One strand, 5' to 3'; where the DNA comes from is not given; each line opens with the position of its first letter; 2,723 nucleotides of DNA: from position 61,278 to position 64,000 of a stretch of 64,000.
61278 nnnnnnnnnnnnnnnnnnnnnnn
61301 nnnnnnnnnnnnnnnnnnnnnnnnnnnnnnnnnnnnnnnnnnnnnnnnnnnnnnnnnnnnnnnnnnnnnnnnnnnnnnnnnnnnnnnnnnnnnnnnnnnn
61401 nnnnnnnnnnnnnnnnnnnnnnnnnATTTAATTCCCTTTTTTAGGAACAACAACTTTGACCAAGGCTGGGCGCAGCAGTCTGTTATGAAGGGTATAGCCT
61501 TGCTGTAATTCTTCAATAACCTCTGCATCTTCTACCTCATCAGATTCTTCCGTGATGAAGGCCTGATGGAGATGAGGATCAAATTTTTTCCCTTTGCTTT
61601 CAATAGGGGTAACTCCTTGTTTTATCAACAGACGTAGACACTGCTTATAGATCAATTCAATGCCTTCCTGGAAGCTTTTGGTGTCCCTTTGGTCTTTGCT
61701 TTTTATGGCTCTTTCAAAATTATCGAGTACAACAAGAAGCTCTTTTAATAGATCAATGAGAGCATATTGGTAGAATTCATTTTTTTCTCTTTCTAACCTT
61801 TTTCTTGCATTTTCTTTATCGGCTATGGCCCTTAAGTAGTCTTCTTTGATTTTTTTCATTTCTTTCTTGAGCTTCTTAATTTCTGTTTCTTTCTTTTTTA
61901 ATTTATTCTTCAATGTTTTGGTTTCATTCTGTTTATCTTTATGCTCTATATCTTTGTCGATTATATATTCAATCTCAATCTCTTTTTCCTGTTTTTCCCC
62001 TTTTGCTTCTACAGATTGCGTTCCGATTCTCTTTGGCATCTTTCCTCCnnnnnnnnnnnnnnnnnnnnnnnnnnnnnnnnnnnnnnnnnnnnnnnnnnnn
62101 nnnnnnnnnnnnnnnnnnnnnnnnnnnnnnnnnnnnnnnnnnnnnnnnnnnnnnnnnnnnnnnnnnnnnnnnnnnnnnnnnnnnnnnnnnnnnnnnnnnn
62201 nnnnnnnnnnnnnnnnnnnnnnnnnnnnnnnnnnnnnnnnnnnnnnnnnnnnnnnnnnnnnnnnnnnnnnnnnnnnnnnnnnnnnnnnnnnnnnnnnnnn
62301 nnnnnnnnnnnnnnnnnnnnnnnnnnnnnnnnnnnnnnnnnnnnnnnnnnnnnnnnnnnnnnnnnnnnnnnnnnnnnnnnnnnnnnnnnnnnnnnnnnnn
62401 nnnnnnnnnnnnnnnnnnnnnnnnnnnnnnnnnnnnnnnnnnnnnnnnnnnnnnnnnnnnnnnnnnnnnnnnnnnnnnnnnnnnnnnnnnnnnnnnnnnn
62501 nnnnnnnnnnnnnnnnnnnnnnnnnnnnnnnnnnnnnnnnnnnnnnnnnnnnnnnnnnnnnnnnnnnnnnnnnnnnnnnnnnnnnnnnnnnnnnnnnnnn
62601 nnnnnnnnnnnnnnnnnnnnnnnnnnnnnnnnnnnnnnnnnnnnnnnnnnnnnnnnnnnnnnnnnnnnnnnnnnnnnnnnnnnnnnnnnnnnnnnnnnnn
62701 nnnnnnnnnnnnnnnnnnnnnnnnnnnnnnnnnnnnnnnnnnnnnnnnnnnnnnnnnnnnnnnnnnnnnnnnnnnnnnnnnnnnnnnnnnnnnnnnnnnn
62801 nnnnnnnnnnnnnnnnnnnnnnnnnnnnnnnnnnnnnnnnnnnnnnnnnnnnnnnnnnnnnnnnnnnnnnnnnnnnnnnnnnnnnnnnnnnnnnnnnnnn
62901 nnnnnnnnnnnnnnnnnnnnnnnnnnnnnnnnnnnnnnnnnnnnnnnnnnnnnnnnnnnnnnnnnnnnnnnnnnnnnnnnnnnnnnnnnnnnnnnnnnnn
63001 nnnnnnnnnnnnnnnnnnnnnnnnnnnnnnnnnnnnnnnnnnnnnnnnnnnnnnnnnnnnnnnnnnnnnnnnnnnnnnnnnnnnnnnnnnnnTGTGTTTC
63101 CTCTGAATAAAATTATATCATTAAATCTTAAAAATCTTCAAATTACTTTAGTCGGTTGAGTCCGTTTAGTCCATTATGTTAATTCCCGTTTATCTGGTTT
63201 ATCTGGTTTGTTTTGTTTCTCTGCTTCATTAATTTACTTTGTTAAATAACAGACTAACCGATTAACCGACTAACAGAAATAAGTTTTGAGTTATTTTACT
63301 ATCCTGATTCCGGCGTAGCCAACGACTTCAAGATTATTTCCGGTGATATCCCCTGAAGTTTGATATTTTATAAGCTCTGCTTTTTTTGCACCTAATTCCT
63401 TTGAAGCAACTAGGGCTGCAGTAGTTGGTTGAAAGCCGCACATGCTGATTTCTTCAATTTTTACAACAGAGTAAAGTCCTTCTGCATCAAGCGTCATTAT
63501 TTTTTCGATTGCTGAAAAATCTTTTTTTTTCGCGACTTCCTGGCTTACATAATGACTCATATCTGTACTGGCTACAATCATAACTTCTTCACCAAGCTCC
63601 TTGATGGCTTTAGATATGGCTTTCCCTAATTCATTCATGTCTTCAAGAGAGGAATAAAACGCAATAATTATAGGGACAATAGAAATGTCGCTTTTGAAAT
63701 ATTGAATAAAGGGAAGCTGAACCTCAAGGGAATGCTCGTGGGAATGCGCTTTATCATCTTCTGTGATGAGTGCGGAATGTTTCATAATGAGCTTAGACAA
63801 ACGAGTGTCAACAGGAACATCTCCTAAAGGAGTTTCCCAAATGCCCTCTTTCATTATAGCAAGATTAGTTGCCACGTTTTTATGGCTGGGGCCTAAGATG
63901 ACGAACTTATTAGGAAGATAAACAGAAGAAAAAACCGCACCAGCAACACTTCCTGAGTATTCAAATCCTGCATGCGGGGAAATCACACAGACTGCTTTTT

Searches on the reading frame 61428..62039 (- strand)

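Call 74: search_protein_families(library=pfam, proteins=[window:61428-62039:-], max_evalue=0.0001)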
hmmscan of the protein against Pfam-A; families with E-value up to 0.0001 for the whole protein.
window:61428-62039:- (203 aa): 1 family
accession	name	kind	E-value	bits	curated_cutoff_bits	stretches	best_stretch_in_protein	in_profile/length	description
PF01025.24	GrpE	-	7.3e-49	166.1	25.8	1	37-197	3-164/165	GrpE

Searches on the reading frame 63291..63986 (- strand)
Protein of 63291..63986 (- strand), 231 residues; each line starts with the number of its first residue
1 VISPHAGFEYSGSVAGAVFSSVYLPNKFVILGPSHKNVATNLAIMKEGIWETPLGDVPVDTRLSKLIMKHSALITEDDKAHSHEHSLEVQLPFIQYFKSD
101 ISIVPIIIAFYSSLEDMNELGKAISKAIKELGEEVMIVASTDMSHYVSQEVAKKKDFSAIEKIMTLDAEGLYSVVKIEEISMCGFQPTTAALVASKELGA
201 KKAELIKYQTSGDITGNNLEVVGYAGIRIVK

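Call 74: search_protein_families(library=pfam, proteins=[window:63291-63986:-], max_evalue=0.0001)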
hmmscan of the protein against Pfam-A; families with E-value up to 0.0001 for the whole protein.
window:63291-63986:- (231 aa): 2 families
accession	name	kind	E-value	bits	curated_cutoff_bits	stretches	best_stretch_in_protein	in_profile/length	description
PF01875.22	Memo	-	3.7e-66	223.5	27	1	2-227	37-268/269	Memo-like protein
PF02900.23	LigB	-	1.8e-07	30.9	26.3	1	56-157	85-193/269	Catalytic LigB subunit of aromatic ring-opening dioxygenase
